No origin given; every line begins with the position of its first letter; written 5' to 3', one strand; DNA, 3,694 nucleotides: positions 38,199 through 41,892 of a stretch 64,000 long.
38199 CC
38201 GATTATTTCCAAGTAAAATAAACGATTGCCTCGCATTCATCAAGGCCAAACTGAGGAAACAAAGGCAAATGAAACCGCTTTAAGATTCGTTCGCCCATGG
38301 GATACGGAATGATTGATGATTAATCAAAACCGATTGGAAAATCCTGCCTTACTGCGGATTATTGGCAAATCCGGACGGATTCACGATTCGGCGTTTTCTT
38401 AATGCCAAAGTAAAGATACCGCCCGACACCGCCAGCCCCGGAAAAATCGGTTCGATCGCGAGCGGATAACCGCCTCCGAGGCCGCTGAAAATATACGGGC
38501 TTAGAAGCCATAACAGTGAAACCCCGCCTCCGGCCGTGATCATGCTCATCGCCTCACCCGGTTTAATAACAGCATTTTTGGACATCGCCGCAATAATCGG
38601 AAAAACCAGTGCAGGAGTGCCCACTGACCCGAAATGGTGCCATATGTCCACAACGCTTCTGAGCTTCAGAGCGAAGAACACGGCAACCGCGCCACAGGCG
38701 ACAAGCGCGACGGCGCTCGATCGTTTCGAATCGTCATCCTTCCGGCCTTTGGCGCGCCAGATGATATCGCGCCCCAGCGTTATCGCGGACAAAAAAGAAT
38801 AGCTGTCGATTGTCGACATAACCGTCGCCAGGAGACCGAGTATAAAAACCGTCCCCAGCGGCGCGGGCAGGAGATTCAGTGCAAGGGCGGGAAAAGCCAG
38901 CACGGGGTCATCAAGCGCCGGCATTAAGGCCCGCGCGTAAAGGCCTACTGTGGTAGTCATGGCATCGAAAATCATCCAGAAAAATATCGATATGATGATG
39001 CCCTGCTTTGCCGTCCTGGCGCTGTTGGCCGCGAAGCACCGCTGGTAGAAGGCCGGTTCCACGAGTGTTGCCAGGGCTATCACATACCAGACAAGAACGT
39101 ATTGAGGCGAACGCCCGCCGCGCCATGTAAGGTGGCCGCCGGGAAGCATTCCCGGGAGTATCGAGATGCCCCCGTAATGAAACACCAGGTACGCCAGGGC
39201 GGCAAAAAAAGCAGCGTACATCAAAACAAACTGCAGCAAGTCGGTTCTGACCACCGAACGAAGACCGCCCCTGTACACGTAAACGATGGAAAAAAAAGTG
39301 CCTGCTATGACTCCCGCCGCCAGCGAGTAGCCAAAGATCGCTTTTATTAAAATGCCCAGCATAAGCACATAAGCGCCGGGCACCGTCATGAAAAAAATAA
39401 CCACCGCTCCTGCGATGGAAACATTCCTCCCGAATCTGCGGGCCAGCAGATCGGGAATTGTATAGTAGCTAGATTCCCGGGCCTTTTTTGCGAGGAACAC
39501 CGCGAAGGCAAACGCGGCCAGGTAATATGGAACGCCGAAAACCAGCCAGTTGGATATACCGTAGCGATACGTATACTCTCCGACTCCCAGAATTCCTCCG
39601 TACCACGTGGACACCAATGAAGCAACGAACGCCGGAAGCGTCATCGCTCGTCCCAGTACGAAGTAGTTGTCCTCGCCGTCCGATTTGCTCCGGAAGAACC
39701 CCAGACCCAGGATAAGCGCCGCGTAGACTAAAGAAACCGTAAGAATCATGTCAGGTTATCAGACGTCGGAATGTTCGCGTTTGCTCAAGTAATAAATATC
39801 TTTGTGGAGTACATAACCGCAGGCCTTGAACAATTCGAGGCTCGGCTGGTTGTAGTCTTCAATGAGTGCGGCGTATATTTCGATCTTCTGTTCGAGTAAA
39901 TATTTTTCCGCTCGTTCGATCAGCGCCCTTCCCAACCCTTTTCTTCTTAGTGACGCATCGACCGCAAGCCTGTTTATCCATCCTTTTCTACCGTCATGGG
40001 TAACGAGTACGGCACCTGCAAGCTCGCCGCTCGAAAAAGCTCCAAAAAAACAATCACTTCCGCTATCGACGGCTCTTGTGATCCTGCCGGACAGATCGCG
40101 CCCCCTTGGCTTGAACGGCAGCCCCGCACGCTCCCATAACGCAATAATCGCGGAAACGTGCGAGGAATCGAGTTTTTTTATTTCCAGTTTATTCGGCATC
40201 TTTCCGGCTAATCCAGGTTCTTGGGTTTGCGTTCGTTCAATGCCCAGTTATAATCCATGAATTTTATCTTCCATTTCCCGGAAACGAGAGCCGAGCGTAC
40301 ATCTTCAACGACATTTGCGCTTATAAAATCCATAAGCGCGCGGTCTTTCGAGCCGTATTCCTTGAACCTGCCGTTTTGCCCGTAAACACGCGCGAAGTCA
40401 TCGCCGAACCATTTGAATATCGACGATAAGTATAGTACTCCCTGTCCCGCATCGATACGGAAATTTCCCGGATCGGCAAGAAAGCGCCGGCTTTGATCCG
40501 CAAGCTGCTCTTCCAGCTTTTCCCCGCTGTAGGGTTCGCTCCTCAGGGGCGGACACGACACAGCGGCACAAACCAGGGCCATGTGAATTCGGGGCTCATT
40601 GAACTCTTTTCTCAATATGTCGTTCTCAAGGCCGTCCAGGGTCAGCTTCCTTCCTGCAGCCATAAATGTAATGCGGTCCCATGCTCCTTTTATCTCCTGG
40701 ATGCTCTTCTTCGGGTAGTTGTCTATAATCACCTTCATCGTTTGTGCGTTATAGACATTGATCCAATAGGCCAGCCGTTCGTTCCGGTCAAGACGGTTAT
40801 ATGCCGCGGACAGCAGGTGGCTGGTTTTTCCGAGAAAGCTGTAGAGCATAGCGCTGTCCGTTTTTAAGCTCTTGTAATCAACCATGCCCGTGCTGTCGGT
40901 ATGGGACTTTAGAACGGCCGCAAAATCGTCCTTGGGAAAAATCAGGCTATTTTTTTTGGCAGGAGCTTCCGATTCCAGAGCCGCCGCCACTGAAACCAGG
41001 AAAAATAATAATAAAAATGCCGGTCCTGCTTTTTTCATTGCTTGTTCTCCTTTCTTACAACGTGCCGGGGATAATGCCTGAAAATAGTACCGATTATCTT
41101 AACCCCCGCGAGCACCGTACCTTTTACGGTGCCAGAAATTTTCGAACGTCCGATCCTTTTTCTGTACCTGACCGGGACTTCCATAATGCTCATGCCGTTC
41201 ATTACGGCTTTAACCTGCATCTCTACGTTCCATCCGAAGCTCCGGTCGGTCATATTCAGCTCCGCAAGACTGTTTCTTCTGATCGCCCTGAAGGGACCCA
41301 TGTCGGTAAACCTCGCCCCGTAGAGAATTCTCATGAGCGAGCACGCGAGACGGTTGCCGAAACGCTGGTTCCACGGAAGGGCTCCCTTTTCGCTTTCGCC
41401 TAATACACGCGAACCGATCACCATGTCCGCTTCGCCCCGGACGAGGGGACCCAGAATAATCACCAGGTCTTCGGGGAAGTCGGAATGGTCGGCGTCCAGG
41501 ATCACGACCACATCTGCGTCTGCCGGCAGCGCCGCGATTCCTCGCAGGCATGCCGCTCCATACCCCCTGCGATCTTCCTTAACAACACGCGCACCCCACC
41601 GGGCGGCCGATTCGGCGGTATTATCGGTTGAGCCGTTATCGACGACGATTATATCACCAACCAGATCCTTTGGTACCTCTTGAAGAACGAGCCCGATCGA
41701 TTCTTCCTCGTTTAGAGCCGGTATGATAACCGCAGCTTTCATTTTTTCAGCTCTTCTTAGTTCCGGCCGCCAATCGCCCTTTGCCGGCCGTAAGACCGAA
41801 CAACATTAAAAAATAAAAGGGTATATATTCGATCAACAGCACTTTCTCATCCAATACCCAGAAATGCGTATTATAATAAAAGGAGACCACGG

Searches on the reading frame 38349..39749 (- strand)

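Call 25: search_protein_families(library=pfam, proteins=[window:38349-39749:-], max_evalue=0.00001)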
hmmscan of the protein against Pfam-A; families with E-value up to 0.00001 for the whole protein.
window:38349-39749:- (466 aa): 1 family
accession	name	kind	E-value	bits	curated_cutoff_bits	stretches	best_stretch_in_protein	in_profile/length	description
PF00474.23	SSF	-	1.8e-24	86.8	22.8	1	29-390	1-390/406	Sodium:solute symporter family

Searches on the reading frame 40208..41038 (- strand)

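Call 102: search_protein_families(library=pfam, proteins=[window:40208-41038:-], max_evalue=0.00001)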
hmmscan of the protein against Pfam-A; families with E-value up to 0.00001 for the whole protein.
window:40208-41038:- (276 aa): 1 family
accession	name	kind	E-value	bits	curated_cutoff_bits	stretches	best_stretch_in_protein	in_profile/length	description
PF04784.19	DUF547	-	3.4e-28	98.6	27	1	82-187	3-125/125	Protein of unknown function, DUF547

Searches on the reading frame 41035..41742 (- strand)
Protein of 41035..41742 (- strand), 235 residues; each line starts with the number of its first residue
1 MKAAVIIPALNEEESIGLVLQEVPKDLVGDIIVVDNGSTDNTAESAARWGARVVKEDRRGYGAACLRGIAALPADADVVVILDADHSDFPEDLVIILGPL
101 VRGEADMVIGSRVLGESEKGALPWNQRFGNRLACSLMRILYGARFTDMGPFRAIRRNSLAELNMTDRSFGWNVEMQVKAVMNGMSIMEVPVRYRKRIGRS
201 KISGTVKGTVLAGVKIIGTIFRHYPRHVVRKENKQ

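Call 102: search_protein_families(library=pfam, proteins=[window:41035-41742:-], max_evalue=0.00001)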
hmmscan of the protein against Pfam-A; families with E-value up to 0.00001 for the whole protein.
window:41035-41742:- (235 aa): 1 family
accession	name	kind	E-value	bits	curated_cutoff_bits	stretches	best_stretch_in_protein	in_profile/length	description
PF00535.33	Glycos_transf_2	-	1.4e-22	80.8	23.3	1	5-161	2-166/168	Glycosyl transferase family 2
